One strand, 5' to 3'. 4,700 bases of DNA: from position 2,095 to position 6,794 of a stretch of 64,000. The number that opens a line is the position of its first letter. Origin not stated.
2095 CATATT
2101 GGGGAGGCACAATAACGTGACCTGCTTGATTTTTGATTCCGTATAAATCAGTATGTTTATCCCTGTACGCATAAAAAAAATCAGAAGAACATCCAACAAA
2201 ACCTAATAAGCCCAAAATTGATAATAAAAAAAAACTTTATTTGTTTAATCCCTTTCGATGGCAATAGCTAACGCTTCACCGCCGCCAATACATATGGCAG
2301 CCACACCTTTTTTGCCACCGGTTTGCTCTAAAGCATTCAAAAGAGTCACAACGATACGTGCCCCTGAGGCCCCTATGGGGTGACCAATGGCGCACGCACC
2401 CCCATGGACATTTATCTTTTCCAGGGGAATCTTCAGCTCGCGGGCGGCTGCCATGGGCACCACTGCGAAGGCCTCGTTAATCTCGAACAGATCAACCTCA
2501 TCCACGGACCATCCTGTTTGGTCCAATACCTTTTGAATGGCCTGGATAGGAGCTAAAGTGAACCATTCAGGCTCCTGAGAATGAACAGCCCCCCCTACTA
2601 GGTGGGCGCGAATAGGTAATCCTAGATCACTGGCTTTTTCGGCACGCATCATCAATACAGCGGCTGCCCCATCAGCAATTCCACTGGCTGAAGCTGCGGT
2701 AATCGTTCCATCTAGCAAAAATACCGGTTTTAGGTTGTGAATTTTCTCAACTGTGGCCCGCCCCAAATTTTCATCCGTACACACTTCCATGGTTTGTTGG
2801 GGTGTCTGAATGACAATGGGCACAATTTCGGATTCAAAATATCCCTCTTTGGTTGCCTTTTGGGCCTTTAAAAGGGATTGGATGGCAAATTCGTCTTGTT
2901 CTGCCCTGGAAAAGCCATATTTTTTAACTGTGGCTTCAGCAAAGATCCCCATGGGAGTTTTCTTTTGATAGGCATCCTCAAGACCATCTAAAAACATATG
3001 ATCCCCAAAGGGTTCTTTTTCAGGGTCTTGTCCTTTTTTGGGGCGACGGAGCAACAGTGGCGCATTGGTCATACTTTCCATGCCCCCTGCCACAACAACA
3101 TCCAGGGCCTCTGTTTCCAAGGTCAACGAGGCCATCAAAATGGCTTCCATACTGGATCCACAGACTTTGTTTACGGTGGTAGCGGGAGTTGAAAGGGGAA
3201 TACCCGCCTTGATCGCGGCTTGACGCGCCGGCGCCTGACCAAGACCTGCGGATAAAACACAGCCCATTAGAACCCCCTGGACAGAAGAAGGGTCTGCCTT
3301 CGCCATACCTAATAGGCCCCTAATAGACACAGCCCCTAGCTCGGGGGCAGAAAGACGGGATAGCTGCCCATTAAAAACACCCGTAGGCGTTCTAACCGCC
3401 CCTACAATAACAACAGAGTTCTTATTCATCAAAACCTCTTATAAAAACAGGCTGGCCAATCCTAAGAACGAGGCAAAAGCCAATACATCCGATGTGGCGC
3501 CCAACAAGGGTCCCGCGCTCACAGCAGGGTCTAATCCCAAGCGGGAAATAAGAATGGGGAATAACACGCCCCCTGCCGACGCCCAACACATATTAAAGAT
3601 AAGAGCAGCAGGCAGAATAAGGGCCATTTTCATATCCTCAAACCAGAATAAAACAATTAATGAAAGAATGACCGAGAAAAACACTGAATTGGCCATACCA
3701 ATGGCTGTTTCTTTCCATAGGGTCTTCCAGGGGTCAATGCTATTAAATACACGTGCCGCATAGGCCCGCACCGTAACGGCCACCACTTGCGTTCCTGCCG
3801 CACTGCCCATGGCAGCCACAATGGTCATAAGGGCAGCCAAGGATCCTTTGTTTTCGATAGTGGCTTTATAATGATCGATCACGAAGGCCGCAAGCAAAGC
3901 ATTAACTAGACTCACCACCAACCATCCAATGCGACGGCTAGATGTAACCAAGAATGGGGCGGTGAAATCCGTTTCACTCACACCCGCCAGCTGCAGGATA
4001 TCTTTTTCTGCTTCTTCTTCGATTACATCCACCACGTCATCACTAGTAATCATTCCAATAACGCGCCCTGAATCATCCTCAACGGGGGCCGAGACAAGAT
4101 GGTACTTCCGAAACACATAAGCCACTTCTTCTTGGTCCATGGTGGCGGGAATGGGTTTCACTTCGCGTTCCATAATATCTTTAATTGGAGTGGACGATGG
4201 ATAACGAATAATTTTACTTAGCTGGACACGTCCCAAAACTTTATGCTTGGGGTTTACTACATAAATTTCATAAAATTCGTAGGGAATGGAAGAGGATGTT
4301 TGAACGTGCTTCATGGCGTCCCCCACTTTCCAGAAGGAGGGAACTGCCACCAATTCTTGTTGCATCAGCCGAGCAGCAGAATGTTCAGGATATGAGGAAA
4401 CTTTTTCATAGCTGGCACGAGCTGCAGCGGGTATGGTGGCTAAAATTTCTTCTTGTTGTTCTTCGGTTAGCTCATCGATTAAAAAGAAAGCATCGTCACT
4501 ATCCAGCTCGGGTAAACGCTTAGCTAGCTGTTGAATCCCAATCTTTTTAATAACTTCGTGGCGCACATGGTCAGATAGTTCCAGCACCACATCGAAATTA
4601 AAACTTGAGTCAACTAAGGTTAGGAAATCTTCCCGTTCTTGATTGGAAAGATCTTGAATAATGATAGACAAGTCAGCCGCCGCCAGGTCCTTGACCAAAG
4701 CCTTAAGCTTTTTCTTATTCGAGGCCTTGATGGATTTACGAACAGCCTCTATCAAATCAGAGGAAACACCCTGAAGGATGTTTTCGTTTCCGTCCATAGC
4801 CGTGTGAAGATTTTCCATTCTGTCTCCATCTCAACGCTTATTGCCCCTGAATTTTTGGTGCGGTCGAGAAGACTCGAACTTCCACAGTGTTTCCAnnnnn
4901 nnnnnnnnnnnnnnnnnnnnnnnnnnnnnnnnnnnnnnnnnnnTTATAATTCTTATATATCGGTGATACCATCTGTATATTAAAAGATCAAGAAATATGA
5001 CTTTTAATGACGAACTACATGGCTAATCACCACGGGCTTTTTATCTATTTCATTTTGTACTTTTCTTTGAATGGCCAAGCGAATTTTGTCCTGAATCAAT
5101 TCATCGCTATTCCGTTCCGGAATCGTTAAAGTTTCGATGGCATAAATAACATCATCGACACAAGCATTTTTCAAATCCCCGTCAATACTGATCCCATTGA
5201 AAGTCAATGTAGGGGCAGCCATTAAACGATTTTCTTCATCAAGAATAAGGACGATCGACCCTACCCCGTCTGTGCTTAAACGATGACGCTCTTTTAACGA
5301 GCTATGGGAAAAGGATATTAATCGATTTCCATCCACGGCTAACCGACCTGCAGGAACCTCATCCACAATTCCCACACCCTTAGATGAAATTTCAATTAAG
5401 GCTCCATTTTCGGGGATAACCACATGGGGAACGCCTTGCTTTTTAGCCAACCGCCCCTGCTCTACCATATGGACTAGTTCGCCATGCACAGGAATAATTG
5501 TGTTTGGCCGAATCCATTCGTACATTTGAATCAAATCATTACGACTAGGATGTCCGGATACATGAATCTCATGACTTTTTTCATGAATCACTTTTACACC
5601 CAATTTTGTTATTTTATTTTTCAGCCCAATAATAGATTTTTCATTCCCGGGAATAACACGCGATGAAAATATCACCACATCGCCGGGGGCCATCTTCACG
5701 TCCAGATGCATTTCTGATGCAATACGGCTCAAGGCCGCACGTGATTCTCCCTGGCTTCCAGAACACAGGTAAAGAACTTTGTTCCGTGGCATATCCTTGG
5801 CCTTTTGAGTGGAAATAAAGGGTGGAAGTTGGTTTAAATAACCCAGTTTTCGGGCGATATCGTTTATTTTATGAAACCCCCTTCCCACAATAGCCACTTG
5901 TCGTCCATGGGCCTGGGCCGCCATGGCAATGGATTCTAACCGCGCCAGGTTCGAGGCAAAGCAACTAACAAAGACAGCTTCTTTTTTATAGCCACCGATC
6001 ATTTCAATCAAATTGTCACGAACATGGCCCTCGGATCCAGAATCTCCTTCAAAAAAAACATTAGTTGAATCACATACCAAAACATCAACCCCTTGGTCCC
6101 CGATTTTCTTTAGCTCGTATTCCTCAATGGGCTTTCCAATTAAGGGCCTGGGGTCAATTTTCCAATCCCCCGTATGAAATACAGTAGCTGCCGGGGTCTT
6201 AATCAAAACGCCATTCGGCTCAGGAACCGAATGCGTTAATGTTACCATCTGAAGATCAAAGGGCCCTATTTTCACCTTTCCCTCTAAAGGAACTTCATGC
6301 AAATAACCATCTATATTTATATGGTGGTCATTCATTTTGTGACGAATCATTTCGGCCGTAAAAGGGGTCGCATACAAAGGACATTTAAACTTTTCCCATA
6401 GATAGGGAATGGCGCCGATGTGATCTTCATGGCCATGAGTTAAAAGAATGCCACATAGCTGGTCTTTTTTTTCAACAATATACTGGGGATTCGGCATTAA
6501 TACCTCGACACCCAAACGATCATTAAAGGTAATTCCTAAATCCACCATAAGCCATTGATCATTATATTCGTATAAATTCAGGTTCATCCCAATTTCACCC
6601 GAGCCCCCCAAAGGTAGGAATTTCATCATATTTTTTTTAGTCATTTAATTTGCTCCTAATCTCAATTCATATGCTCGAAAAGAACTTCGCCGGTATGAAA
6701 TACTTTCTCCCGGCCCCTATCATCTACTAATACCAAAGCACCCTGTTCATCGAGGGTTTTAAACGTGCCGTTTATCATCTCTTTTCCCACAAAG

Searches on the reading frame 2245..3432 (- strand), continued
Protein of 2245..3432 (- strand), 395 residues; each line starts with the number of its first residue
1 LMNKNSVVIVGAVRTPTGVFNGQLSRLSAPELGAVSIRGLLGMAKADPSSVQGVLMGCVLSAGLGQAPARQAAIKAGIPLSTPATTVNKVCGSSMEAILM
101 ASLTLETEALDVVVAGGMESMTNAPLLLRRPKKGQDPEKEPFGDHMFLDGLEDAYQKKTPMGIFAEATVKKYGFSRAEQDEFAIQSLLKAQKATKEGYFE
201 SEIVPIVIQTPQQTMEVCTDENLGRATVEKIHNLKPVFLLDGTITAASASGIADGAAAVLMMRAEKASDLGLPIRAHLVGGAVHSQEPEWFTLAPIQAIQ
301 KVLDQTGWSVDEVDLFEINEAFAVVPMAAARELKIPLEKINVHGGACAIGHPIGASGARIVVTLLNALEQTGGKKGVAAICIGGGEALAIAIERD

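Call 89: fold_search(model_id=the predicted structure, library=pdb)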
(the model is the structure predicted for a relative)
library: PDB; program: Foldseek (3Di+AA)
matches with E <= 10: 903; with E <= 0.001: 0
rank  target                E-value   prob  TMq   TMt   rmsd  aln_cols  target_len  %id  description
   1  6xu2_A                1.9e-02  0.33  0.12  0.11  24.5       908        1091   10  Human karyopherin RanBP5 (isoform-3) (released 2020-04-22)
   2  7r04_B                2.4e-02  0.14  0.09  0.06  25.8       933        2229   10  Neurofibromin in open conformation (released 2022-03-30)
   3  5vch_A                2.6e-02  0.44  0.14  0.14  22.1       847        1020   10  Crystal structure of full-length Kluyveromyces lactis Kap123 (released 2017-11-01)
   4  8tkf_A                2.9e-02  0.10  0.07  0.05  28.4       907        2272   10  Human Type 3 IP3 Receptor - Activated State (+IP3/ATP/JD Ca2+) (released 2023-11-08)
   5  9xrl_Q                4.8e-02  0.60  0.11  0.16  19.1       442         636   11  Structure of mouse cytoplasmic lattice (CPL) repeating unit (released 2026-03-18)
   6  9hcj_C1               4.8e-02  0.16  0.12  0.09  27.7       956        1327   10  D. discoideum nuclear pore complex (released 2024-12-25)
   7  4it1_A                5.5e-02  0.20  0.08  0.14  22.5       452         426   10  Crystal structure of enolase pfl01_3283 (target efi-502286) from pseudomonas fluorescens pf0-1 with bound magnesium, p (released 2013-01-30)
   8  3v3w                  5.7e-02  0.33  0.10  0.19  23.3       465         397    9  Crystal structure of an enolase from the soil bacterium Cellvibrio japonicus (TARGET EFI-502161) with bound MG and glyce (released 2012-01-11)
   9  4it1_D                6.0e-02  0.25  0.09  0.15  21.7       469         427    9  Crystal structure of enolase pfl01_3283 (target efi-502286) from pseudomonas fluorescens pf0-1 with bound magnesium, p (released 2013-01-30)
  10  3bsm_A                7.1e-02  0.63  0.12  0.26  23.1       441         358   10  Crystal structure of D-mannonate dehydratase from Chromohalobacter salexigens (released 2008-01-15)
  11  8ezq_A                8.1e-02  0.11  0.09  0.07  35.4       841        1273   10  Cryo-EM structure of the S. cerevisiae guanine nucleotide exchange factor Gea2 (released 2023-11-15)
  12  8f1e_A                1.0e-01  0.23  0.14  0.15  24.2       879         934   11  Cryo-EM structure of Kap114 bound to Gsp1 (RanGTP) and H2A-H2B (released 2023-07-26)
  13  5lqw_Q                1.0e-01  0.15  0.10  0.12  23.5       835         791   10  yeast activated spliceosome (released 2016-10-05)
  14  7abh_u                1.1e-01  0.18  0.13  0.13  20.9       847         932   10  Human pre-Bact-2 spliceosome (SF3b/U2 snRNP portion) (released 2020-12-09)
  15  3tsr_E                1.2e-01  0.72  0.15  0.27  10.7       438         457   11  X-ray structure of mouse ribonuclease inhibitor complexed with mouse ribonuclease 1 (released 2012-09-19)
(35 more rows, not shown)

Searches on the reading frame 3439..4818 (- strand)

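Call 6: search_protein_families(library=pfam, proteins=[window:3439-4818:-], max_evalue=0.01)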
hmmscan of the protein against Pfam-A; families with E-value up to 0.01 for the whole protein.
window:3439-4818:- (459 aa): 4 families
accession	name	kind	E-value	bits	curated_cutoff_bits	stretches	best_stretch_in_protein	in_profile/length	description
PF01769.21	MgtE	-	9.6e-24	84.5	27.6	1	331-453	1-124/125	Divalent cation transporter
PF03448.22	MgtE_N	-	2.5e-18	66.9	25.9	1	47-145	3-101/102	MgtE intracellular N domain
PF00571.33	CBS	-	3.9e-13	50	24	1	212-267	1-56/57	CBS domain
PF25553.1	BTB-POZ_ANK-like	-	0.0034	17.2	27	1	16-127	6-118/246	BTB/POZ Ankyrin-like repeat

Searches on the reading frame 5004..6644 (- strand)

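Call 6: search_protein_families(library=pfam, proteins=[window:5004-6644:-], max_evalue=0.01)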
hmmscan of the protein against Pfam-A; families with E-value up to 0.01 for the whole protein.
window:5004-6644:- (546 aa): 6 families
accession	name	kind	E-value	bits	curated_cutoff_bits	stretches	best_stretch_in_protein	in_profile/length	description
PF22505.1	RNase_J_b_CASP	-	3.2e-37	127.6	27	1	223-343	3-124/126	Ribonuclease J, beta-CASP domain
PF00753.33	Lactamase_B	-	7.7e-14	52.5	22.7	1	24-160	10-149/196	Metallo-beta-lactamase superfamily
PF12706.13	Lactamase_B_2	-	2.3e-12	47.4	27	1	53-167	21-148/200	Beta-lactamase superfamily domain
PF07521.17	RMMBL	-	9.1e-11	42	21.6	1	357-409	8-62/63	Zn-dependent metallo-hydrolase RNA specificity domain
PF17770.6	RNase_J_C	-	2.1e-10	41.9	23.8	1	450-544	2-100/102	Ribonuclease J C-terminal domain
PF16661.11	Lactamase_B_6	-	0.0069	16.2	27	0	32-109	9-88/193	Metallo-beta-lactamase superfamily domain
